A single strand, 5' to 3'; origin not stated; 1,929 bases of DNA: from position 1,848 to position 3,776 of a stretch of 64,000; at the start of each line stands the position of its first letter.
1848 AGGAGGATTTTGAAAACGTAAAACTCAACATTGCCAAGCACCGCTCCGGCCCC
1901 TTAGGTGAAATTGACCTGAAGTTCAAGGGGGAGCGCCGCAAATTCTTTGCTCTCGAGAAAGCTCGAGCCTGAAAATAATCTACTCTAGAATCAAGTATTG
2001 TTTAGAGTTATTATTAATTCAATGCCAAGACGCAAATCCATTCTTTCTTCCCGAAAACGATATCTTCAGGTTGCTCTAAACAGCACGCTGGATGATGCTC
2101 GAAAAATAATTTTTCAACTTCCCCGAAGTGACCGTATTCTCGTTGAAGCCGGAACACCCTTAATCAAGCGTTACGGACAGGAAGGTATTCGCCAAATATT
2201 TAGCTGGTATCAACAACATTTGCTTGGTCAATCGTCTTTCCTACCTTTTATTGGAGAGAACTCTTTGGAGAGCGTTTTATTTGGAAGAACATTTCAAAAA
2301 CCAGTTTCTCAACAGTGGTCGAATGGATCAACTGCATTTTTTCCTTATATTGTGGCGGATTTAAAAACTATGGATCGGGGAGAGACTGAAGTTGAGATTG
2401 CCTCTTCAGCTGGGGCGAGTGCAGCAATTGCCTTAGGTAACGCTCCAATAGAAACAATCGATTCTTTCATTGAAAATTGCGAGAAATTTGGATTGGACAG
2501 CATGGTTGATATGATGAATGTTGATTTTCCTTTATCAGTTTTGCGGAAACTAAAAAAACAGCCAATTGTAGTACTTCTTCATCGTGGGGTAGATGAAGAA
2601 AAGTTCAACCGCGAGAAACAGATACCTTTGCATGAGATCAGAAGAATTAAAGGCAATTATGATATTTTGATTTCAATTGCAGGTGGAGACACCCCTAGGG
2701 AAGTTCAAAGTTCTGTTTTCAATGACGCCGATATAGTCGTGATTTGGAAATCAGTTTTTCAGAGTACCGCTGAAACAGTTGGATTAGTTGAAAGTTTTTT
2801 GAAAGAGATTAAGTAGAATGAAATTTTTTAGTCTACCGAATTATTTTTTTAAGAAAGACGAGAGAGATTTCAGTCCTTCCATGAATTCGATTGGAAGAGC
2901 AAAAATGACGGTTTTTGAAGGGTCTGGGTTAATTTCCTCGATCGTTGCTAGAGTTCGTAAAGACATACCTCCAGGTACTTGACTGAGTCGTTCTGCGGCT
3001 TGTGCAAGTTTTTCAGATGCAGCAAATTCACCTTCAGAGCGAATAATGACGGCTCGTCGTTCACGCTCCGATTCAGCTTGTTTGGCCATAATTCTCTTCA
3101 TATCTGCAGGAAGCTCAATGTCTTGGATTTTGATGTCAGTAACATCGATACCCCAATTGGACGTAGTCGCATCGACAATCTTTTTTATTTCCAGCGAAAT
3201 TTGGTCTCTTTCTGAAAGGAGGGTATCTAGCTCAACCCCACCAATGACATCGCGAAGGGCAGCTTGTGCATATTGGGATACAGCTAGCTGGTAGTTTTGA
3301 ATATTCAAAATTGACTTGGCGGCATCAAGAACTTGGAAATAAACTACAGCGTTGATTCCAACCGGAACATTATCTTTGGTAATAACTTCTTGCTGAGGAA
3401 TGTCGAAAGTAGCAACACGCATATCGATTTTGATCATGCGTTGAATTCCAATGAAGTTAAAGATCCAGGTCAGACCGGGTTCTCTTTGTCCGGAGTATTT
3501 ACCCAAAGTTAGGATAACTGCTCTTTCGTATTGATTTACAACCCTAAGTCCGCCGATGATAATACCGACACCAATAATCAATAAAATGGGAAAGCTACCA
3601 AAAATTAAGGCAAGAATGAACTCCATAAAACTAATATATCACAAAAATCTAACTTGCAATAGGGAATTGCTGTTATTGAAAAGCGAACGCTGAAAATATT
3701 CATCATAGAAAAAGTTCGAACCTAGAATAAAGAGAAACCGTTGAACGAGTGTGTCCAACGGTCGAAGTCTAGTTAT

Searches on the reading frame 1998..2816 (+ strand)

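Call 63: search_protein_families(library=pfam, proteins=[window:1998-2816:+], max_evalue=0.001)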
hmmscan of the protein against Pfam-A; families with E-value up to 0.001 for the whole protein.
window:1998-2816:+ (272 aa): 1 family
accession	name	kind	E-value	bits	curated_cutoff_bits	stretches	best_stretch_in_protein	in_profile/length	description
PF00215.30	OMPdecase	-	1.2e-15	58.5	27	1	118-255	54-210/221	Orotidine 5'-phosphate decarboxylase / HUMPS family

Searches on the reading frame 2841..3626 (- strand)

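Call 63: search_protein_families(library=pfam, proteins=[window:2841-3626:-], max_evalue=0.001)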
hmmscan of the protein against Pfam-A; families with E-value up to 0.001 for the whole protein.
window:2841-3626:- (261 aa): 2 families
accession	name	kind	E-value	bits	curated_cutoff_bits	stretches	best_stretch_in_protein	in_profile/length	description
PF01145.31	Band_7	-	2.4e-40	138.9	23.6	1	29-200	2-175/176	SPFH domain / Band 7 family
PF13421.11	Band_7_1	-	5.8e-05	23.2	24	1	116-185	137-208/211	SPFH domain-Band 7 family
